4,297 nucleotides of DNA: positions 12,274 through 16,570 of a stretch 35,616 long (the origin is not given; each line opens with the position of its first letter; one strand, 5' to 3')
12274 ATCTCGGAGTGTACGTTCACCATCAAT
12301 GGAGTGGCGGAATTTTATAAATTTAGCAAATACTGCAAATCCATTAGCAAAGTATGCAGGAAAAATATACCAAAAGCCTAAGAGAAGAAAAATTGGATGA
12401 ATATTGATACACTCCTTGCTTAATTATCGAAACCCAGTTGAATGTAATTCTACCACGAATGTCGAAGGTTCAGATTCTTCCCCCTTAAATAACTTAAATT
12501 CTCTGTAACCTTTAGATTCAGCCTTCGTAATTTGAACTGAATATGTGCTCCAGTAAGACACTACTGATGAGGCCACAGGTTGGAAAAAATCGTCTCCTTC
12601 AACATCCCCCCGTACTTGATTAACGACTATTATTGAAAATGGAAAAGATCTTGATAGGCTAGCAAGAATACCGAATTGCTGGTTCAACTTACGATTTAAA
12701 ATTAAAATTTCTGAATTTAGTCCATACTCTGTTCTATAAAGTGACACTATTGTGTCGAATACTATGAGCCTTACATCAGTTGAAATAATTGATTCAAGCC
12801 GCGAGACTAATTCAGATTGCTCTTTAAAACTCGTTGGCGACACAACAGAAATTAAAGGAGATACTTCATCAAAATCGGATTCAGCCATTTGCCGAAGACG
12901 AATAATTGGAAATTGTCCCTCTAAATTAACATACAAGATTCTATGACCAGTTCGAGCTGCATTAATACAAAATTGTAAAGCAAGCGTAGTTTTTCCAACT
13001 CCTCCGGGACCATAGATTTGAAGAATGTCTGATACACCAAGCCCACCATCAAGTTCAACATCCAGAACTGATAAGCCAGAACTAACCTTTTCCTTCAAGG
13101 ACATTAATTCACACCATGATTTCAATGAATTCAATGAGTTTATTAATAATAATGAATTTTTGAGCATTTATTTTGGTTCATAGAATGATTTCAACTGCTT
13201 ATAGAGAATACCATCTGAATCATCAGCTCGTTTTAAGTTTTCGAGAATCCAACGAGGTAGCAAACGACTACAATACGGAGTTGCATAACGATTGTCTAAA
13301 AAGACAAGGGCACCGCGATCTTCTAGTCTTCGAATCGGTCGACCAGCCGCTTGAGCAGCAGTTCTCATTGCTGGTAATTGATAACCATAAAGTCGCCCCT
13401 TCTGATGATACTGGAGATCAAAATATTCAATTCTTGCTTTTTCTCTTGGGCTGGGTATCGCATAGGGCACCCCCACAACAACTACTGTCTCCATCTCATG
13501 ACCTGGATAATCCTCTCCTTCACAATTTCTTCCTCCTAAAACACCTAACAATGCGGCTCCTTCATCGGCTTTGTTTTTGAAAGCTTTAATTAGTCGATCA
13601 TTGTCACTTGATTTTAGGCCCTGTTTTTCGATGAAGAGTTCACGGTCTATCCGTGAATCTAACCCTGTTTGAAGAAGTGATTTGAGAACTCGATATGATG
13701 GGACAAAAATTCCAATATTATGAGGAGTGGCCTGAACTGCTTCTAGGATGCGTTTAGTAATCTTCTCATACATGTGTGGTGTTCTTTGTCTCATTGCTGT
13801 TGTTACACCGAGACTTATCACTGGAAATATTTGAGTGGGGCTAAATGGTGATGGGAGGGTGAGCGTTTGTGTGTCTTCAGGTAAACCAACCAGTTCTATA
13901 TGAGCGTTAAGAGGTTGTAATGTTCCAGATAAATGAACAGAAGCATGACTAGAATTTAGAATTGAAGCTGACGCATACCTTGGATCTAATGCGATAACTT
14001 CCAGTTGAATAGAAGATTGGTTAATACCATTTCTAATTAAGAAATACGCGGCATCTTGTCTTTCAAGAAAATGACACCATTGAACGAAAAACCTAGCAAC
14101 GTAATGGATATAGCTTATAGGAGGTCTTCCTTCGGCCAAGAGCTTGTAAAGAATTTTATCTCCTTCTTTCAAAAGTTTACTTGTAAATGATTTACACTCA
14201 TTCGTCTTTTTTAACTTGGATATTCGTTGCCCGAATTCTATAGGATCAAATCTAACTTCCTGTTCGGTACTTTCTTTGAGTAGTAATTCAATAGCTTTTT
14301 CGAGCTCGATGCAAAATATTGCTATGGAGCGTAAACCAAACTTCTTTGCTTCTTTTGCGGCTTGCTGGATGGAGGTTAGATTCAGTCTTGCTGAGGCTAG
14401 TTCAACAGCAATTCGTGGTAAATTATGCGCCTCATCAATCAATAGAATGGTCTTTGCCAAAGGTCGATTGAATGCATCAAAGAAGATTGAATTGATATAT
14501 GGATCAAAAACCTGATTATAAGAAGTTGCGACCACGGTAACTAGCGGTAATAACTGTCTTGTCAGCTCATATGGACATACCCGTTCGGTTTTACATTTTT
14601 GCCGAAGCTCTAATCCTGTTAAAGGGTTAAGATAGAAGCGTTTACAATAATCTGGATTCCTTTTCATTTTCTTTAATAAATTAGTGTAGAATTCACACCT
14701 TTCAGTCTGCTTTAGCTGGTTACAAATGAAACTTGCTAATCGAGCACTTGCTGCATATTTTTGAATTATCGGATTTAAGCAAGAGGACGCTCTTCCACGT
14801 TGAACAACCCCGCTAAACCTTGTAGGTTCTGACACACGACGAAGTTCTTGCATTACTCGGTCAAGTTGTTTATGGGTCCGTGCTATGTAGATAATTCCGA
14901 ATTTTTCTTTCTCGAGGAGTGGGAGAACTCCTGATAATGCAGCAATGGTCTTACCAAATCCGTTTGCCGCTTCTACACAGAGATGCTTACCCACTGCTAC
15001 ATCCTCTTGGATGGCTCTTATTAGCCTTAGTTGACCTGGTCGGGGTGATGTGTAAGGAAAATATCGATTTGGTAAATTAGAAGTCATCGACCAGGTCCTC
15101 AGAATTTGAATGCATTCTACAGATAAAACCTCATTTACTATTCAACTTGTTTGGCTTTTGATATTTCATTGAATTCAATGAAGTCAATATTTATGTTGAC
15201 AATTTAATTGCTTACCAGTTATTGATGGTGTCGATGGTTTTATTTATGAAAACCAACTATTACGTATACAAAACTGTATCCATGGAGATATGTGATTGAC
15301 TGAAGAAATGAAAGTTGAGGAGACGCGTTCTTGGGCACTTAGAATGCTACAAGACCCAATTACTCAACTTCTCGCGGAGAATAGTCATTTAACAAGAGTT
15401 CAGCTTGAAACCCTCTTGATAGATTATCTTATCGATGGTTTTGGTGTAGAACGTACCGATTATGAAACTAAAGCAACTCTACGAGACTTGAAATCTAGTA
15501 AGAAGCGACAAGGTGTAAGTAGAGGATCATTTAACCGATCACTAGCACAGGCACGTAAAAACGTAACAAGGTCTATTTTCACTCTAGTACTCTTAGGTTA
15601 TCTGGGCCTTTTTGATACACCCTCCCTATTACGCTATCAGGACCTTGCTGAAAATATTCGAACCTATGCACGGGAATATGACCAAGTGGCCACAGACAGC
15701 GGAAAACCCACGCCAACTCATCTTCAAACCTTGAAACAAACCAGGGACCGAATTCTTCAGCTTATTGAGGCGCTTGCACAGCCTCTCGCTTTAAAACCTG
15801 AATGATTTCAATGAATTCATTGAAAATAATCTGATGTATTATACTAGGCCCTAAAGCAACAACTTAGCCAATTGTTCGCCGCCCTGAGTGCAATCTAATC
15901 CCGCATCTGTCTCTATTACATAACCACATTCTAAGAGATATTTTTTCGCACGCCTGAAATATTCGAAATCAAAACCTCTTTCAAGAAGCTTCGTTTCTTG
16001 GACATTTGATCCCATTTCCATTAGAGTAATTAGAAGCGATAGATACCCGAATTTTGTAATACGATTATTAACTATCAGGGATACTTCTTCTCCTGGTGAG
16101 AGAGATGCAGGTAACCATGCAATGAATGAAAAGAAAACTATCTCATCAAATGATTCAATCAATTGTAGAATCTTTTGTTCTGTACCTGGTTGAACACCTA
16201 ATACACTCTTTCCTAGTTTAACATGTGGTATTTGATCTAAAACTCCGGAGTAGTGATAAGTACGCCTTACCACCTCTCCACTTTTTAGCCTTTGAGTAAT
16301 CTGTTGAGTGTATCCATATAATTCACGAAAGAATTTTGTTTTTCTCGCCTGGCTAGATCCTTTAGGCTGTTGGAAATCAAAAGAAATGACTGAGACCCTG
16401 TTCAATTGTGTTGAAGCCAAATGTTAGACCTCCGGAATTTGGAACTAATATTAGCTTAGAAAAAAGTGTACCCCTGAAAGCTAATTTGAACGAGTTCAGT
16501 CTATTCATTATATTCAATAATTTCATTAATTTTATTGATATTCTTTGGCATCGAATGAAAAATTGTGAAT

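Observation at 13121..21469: Arrays of a tandem 9-bp palindromic box (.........) occupy almost every intergenic gap over 8.4 kb on one side of oriC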

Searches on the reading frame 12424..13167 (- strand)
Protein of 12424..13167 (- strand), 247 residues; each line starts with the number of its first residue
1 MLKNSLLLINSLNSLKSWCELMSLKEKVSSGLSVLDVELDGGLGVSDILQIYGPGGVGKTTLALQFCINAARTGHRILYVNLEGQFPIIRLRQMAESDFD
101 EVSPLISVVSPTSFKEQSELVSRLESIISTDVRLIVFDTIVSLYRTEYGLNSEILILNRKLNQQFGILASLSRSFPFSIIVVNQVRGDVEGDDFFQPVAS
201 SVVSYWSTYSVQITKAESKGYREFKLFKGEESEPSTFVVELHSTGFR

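Call 8: search_protein_families(library=pfam, proteins=[window:12424-13167:-], max_evalue=0.01)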
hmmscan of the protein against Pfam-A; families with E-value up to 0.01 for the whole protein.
window:12424-13167:- (247 aa): 16 families
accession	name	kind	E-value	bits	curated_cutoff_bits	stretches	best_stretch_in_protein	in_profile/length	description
PF08423.17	Rad51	-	9.5e-19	68.1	22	1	28-219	8-215/244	Rad51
PF06745.19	ATPase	-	6.5e-09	35.9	26.6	1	28-143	1-131/231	KaiC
PF13481.12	AAA_25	-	2e-08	34.5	27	1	50-146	37-158/195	AAA domain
PF01656.29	CbiA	-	6.2e-08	33.1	25.4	1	52-190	5-88/125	CobQ/CobB/MinD/ParA nucleotide binding domain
PF00154.27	RecA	-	8.9e-07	29.1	27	1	26-188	31-191/262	recA bacterial DNA recombination protein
PF13479.12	AAA_24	-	3.1e-05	24.3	27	1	50-145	6-78/195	AAA domain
PF01637.24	ATPase_2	-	0.00012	22.4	33.2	1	46-86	20-61/225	ATPase domain predominantly from Archaea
PF01695.23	IstB_IS21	-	0.00016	21.7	24.1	1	51-83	97-129/238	IstB-like ATP binding protein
PF13614.12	AAA_31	-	0.0002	21.8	27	1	55-138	11-94/177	AAA domain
PF13173.12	AAA_14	-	0.0005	20.5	27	1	47-84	3-39/129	AAA domain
PF05707.18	Zot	-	0.001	19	20.3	1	52-149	6-99/197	Zonular occludens toxin (Zot)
PF00931.28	NB-ARC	-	0.0011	18.7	23.5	1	46-72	18-44/248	NB-ARC domain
PF20720.3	nSTAND3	-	0.0013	18.9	27.2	1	48-81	19-52/155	Novel STAND NTPase 3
PF25199.1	nSTAND_NTPase5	-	0.0015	18.8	34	1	49-96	44-92/145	Novel STAND NTPase 5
PF03796.21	DnaB_C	-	0.002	18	27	0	28-85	2-59/255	DnaB-like helicase C terminal domain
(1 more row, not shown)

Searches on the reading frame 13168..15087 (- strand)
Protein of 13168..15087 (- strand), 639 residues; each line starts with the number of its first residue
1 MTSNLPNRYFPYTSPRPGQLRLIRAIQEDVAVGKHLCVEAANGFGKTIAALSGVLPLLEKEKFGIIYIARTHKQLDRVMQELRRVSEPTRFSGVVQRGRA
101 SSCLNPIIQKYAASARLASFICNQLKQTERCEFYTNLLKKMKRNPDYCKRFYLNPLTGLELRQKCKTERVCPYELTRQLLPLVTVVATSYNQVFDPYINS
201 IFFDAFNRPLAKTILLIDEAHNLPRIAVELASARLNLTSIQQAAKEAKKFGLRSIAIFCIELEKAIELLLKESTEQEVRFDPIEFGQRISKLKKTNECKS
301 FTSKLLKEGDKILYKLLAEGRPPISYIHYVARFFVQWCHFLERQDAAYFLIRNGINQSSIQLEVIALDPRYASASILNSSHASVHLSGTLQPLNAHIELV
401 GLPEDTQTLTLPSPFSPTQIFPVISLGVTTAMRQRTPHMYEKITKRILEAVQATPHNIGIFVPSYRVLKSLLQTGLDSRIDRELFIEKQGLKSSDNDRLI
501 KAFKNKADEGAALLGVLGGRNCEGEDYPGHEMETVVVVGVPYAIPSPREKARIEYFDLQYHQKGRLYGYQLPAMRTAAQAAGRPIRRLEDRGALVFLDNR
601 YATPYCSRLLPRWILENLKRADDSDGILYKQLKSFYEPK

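Call 8: search_protein_families(library=pfam, proteins=[window:13168-15087:-], max_evalue=0.01)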
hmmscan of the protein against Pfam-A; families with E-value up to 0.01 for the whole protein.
window:13168-15087:- (639 aa): 5 families
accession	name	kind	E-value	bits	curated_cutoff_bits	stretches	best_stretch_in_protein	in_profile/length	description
PF13307.12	Helicase_C_2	-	8.2e-36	124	25.3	1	447-614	1-167/170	Helicase C-terminal domain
PF06733.21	DEAD_2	-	1.1e-25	90.7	21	1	67-238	1-170/172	DEAD_2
PF06777.17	HBB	-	9.4e-14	51.9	30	1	257-420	19-176/190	Helical and beta-bridge domain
PF04851.21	ResIII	-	5.5e-06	26.8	22.5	1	14-90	3-81/164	Type III restriction enzyme, res subunit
PF00270.35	DEAD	-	8.5e-05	22.8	26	1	17-90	2-73/167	DEAD/DEAH box helicase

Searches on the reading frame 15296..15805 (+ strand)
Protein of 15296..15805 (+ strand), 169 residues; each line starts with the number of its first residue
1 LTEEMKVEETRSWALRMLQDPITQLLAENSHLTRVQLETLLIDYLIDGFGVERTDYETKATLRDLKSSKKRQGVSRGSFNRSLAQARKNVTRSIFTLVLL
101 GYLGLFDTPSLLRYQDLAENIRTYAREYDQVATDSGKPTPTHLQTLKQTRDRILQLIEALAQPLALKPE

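Call 8: search_protein_families(library=pfam, proteins=[window:15296-15805:+], max_evalue=0.01)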
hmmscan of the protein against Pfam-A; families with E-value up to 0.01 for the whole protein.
window:15296-15805:+ (169 aa): 0 families

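Call 37: search_protein_families(library=ncbifam, proteins=[window:15296-15805:+], max_evalue=1)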
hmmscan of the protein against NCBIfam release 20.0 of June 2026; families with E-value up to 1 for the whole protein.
window:15296-15805:+ (169 aa): 1 family
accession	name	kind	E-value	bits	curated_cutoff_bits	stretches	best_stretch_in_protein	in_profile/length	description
NF003257.0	PRK04217.1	equivalog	0.0069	16.5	115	1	67-95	63-91/110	hypothetical protein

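Call 38: search_protein_families(library=pfam, proteins=[window:15296-15805:+], max_evalue=10)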
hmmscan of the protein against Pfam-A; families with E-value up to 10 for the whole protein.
window:15296-15805:+ (169 aa): 0 families

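Call 91: search_protein_families(library=padloc, proteins=[window:15296-15805:+], max_evalue=0.01)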
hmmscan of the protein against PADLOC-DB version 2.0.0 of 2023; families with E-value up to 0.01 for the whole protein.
window:15296-15805:+ (169 aa): 0 families

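Call 92: search_protein_families(library=phrogs, proteins=[window:15296-15805:+], max_evalue=0.01)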
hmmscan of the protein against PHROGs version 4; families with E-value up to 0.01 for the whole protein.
window:15296-15805:+ (169 aa): 0 families

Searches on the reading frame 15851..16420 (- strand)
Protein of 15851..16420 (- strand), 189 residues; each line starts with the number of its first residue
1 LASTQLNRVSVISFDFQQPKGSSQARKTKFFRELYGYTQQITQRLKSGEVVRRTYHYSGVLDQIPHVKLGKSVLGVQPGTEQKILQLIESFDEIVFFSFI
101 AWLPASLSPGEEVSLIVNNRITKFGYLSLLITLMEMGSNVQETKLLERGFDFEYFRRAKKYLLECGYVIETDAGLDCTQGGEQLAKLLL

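Call 8: search_protein_families(library=pfam, proteins=[window:15851-16420:-], max_evalue=0.01)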
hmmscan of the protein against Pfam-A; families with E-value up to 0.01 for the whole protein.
window:15851-16420:- (189 aa): 0 families

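Call 37: search_protein_families(library=ncbifam, proteins=[window:15851-16420:-], max_evalue=1)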
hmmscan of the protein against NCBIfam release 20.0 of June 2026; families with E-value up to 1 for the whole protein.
window:15851-16420:- (189 aa): 0 families

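Call 38: search_protein_families(library=pfam, proteins=[window:15851-16420:-], max_evalue=10)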
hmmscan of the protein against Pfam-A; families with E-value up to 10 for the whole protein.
window:15851-16420:- (189 aa): 0 families

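Call 91: search_protein_families(library=padloc, proteins=[window:15851-16420:-], max_evalue=0.01)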
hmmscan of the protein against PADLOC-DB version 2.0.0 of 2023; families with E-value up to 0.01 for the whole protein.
window:15851-16420:- (189 aa): 1 family
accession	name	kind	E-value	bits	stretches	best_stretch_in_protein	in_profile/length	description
PDLC02974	WH_III-A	-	0.0023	16.2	1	128-187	7-64/101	-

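Call 92: search_protein_families(library=phrogs, proteins=[window:15851-16420:-], max_evalue=0.01)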
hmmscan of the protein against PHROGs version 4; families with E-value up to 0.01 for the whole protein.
window:15851-16420:- (189 aa): 0 families
